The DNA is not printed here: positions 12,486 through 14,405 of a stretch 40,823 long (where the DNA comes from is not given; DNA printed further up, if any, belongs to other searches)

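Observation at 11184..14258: Opine-dehydrogenase-like gene coupled to a 540-aa B12-domain protein of unknown function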

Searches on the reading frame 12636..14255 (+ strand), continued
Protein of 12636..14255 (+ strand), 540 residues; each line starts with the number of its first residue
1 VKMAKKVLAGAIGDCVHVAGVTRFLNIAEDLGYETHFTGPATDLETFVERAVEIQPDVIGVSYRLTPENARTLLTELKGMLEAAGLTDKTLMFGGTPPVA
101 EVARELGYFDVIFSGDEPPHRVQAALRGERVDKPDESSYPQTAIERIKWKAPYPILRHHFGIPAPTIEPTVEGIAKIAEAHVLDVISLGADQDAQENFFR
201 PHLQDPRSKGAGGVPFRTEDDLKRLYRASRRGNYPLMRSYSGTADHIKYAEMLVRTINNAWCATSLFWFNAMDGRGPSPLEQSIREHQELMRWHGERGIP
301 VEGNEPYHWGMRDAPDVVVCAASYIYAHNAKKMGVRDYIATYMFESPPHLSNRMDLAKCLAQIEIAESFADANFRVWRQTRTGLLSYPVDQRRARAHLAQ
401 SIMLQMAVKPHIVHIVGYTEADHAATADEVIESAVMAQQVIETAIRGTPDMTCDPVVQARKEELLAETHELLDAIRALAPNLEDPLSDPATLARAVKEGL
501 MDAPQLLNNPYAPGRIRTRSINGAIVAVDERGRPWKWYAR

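Call 24: search_protein_representatives(protein=window:12636-14255:+)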
Query: 540 residues. Proteins with E-value up to 0.001 (for the whole library): 773; up to 1e-10: 477; up to 1e-30: 182. The best 150 are listed.
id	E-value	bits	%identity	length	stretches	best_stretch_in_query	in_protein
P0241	6.8e-184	628.8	54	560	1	5-531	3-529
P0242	9.4e-180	615.2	76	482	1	5-349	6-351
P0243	9.4e-177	605.3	53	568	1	7-530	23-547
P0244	3.3e-158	544.1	50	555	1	5-532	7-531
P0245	6.1e-156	536.6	51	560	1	7-531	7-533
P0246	5.2e-148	510.4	47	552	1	6-535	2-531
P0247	6.0e-141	487.1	45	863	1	4-527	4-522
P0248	1.5e-136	472.6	47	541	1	6-535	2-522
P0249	1.7e-134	465.8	47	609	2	132-529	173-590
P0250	3.5e-132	458.2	41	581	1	4-530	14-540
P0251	1.7e-131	455.9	43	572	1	3-534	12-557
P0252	9.5e-131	453.5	44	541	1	7-530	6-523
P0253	6.4e-129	447.4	42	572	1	8-533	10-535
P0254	7.0e-129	447.3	43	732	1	6-530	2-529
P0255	6.6e-128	444.1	45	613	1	5-534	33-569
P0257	3.9e-118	411.9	40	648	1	6-524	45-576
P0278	6.7e-78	279.1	36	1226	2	101-465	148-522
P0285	5.3e-69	249.7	35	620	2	145-529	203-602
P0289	1.6e-64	234.9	36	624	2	144-513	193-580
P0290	1.9e-64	234.7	34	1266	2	136-468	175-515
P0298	2.9e-62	227.5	40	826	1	143-466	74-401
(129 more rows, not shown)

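Call 29: search_protein_families(library=pfam, proteins=[P0247, P0278, P0290, P0254, P0298, P0285, P0289, P0257, P0255, P0249], max_evalue=0.001)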
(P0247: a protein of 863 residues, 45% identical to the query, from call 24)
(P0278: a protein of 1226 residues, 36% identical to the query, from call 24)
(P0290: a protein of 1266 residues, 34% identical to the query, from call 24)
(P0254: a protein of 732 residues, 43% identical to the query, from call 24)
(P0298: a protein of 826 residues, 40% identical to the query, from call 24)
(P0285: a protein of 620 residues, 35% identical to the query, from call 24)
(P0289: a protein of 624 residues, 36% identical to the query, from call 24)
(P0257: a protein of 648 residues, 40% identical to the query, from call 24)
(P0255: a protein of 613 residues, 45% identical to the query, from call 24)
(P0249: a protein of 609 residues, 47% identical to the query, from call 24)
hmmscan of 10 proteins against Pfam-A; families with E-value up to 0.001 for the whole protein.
P0247 (863 aa): 4 families
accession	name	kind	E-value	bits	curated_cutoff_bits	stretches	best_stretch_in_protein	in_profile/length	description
PF02955.21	GSH-S_ATP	-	1.1e-15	57.9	23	1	705-839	33-170/175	Prokaryotic glutathione synthetase, ATP-grasp domain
PF08443.16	RimK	-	6.4e-09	36.1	21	1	739-851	70-184/188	RimK-like ATP-grasp domain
PF06368.17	Met_asp_mut_E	-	1.5e-06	27.5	26.6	1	153-517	21-383/441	Methylaspartate mutase E chain (MutE)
PF02310.24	B12-binding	-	1.8e-06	28.2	32.1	1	6-103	2-97/121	B12 binding domain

P0278 (1226 aa): 2 families
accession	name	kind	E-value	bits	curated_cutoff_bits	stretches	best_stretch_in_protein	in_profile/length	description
PF13941.12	MutL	-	7.2e-76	256.2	27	1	706-1220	1-450/450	MutL protein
PF02310.24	B12-binding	-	1.1e-05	25.7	32.1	1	13-74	2-61/121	B12 binding domain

P0290 (1266 aa): 2 families
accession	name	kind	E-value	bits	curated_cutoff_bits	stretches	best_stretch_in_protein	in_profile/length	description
PF13941.12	MutL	-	2.4e-82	277.5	27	2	679-1009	1-299/450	MutL protein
PF05378.19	Hydant_A_N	-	0.00032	20.9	25.2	0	682-735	4-57/176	Hydantoinase/oxoprolinase N-terminal region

P0254 (732 aa): 2 families
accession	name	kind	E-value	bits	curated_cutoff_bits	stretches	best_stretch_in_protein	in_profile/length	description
PF02310.24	B12-binding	-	7.4e-07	29.5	32.1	1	2-67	2-67/121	B12 binding domain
PF08291.16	Peptidase_M15_3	-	0.00052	20.6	23.2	0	603-679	27-102/108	Peptidase M15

P0298 (826 aa): 1 family
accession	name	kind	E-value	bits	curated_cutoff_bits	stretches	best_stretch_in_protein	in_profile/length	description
PF13941.12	MutL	-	1.7e-55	189.1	27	1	568-810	1-218/450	MutL protein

P0285 (620 aa): 0 families

P0289 (624 aa): 1 family
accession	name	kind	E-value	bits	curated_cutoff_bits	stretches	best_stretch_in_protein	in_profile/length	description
PF02310.24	B12-binding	-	1.3e-06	28.6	32.1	1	4-65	2-63/121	B12 binding domain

P0257 (648 aa): 1 family
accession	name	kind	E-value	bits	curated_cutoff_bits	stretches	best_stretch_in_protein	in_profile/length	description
PF02310.24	B12-binding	-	1.1e-06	28.9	32.1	1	45-135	2-89/121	B12 binding domain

P0255 (613 aa): 1 family
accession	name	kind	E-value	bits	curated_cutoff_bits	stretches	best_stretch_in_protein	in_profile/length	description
PF02310.24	B12-binding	-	2.5e-07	31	32.1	1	35-132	3-102/121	B12 binding domain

P0249 (609 aa): 2 families
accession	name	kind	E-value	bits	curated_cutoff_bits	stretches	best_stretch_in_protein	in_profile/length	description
PF02310.24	B12-binding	-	1.2e-06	28.7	32.1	1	5-99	3-94/121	B12 binding domain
PF06368.17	Met_asp_mut_E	-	7.5e-06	25.1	26.6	1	434-593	243-394/441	Methylaspartate mutase E chain (MutE)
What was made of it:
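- On Glutamate mutase epsilon subunit (GlmE/MutE, PF06368): One relative, P0247, reaches 27.5 bits (call 29).
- On AdoCbl-dependent isomerases in general: MutL fusions: P0278, P0290, P0298 (call 29).
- A relative, P0247, passes the PF06368 cut-off over profile positions 21-383 (call 29).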

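Call 32: find_related_loci(query=A2, collection=genome_contigs, flank=10000)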
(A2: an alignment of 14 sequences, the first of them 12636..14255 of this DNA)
Query A2 (540 aa) in genome_contigs; peptide patterns used: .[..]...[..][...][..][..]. (x = any residue, [..] = any of these).
599 stretches matched a pattern (row limit reached: there are more); 597 encode a relative of the query (tblastn E <= 1e-3); the best 80 are kept; 80 distinct loci.
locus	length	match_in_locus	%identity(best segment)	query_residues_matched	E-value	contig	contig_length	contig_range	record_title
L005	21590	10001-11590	77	6-534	0e+0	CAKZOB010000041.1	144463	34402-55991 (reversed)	MAG TPA_asm: uncultured Anaerolineales bacterium isolate SRR5214706_bin.22_CONCOCT_v1.1_MAG genome assembly, contig: ERZ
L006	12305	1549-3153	76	1-534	0e+0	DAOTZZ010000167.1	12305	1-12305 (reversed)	MAG TPA_asm: Anaerolineae bacterium isolate H61_594 k121_816102, whole genome shotgun sequence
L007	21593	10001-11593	76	5-534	0e+0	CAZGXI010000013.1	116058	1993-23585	MAG TPA_asm: uncultured Anaerolineae bacterium isolate binchicken_co190_119 genome assembly, contig: NODE_349_length_116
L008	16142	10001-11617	75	3-540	0e+0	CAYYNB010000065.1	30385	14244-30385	MAG TPA_asm: uncultured Anaerolineaceae bacterium isolate SRP167436_co1_209 genome assembly, contig: NODE_2166_length_30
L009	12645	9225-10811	75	6-534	0e+0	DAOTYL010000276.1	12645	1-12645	MAG TPA_asm: Anaerolineae bacterium isolate H24_340 k119_113911, whole genome shotgun sequence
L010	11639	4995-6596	74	2-534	0e+0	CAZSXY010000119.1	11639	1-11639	MAG TPA_asm: uncultured Anaerolineaceae bacterium isolate SRP338002_co1_26 genome assembly, contig: NODE_5184_length_116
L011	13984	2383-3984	73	3-534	0e+0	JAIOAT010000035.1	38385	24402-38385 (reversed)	MAG: Chloroflexota bacterium isolate S1bins113 c_000000000035, whole genome shotgun sequence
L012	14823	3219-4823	72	1-534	0e+0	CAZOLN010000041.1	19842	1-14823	MAG TPA_asm: uncultured Anaerolineales bacterium isolate binchicken_co6_399 genome assembly, contig: NODE_2701_length_19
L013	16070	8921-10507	73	6-534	0e+0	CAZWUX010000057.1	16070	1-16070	MAG TPA_asm: uncultured Anaerolineae bacterium isolate SRP214966_co2_211 genome assembly, contig: NODE_5576_length_16070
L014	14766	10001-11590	74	6-534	0e+0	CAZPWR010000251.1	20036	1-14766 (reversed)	MAG TPA_asm: uncultured Anaerolineae bacterium isolate binchicken_co25_129 genome assembly, contig: k141_176805, whole g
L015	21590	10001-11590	72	6-534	0e+0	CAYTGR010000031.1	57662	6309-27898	MAG TPA_asm: uncultured Anaerolineales bacterium isolate binchicken_co20_429 genome assembly, contig: NODE_1329_length_5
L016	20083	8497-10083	70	6-534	0e+0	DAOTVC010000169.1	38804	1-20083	MAG TPA_asm: Anaerolineae bacterium isolate F7_115 k211_610089, whole genome shotgun sequence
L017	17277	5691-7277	69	6-534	0e+0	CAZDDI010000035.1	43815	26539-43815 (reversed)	MAG TPA_asm: uncultured Anaerolineales bacterium isolate SRP241326_co1_75 genome assembly, contig: NODE_1408_length_4381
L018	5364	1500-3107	68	6-540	0e+0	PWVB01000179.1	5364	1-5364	MAG: Anaerolineae bacterium isolate CSSed11_269R1 CS-Sed11-C34128, whole genome shotgun sequence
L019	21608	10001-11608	69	6-540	0e+0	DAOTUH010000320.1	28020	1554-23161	MAG TPA_asm: Anaerolineae bacterium isolate F17_49 k129_131048, whole genome shotgun sequence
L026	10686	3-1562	62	14-534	0e+0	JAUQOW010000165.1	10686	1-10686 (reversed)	MAG: Chloroflexota bacterium isolate BF4.bins.103.201808 NODE_7887_length_10686_cov_4.071029, whole genome shotgun seque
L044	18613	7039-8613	58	6-529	0e+0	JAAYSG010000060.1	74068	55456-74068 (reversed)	MAG: Bacillota bacterium isolate AS23ysBPME_30 123734_AS23, whole genome shotgun sequence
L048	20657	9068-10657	58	3-534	0e+0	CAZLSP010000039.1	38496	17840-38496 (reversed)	MAG TPA_asm: uncultured Anaerolinea sp. isolate binchicken_co197_447 genome assembly, contig: NODE_1210_length_38496_cov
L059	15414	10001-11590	57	1-531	0e+0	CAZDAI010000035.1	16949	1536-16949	MAG TPA_asm: uncultured Candidatus Sumerlaeota bacterium isolate binchicken_co168_328 genome assembly, contig: NODE_5953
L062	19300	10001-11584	56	5-533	0e+0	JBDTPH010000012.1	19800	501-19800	MAG: Chloroflexota bacterium isolate cluster3_bin.194 NODE_9662_length_19800_cov_6.315624, whole genome shotgun sequence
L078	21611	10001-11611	56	5-533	0e+0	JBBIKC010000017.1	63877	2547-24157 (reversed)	MAG: Chloroflexota bacterium isolate BR2S70218_bin_177 NODE_213_length_63877_cov_11.586162, whole genome shotgun sequenc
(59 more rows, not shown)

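Call 38: predict_structure(alignment_id=A1)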
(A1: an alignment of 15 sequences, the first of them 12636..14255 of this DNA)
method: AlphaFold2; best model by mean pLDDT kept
length: 540 residues; sequences in the alignment: 15
mean_pLDDT: 74.4   pTM: 0.68
mean pLDDT of the five models: 74.4, 69.9, 68.9, 66.6, 63.6
residues with pLDDT >= 90: 154; 70-90: 203; 50-70: 84; < 50: 99
segments of 3 or more residues with pLDDT < 50: 161-167, 188-201, 203-222, 224-226, 228-230, 232-266, 270-277, 421-423
pLDDT, mean of each block of 10 residues (from residue 1): 79 83 84 91 95 96 89 96 93 89 93 77 82 54 65 74 48 67 60 36 40 36 49 42 37 31 45 52 76 74 69 84 92 90 68 87 95 91 59 77 87 74 65 85 76 91 94 95 94 90 74 83 86 79
secondary structure, 60 per line:
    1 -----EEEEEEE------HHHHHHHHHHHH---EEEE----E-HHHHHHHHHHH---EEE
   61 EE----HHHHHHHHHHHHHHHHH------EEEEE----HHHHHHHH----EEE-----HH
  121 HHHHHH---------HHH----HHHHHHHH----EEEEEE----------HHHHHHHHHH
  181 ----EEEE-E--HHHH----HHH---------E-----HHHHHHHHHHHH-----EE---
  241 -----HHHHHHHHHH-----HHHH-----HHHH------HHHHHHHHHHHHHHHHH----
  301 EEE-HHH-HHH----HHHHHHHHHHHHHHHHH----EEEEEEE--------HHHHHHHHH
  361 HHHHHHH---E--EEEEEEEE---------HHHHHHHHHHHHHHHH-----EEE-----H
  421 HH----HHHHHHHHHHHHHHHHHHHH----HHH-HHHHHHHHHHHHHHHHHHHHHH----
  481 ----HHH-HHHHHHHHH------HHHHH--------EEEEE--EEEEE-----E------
elements in order: E6-12 H19-30 E34-37 H44-54 E58-62 H67-83 E90-94 H99-106 E111-113 H119-126 H143-150 E155-160 H171-180 E185-188 H193-196 H219-230 H246-255 H261-264 H270-273 H280-296 E301-303 H316-332 E337-343 H352-367 E374-381 H391-406 E412-414 H427-446 H455-476 H489-497 H504-508 E517-521 E524-528
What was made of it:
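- Tried and rejected: It used 15 close homologues and was poor in residues 160-277 (pLDDT 74, call 38).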
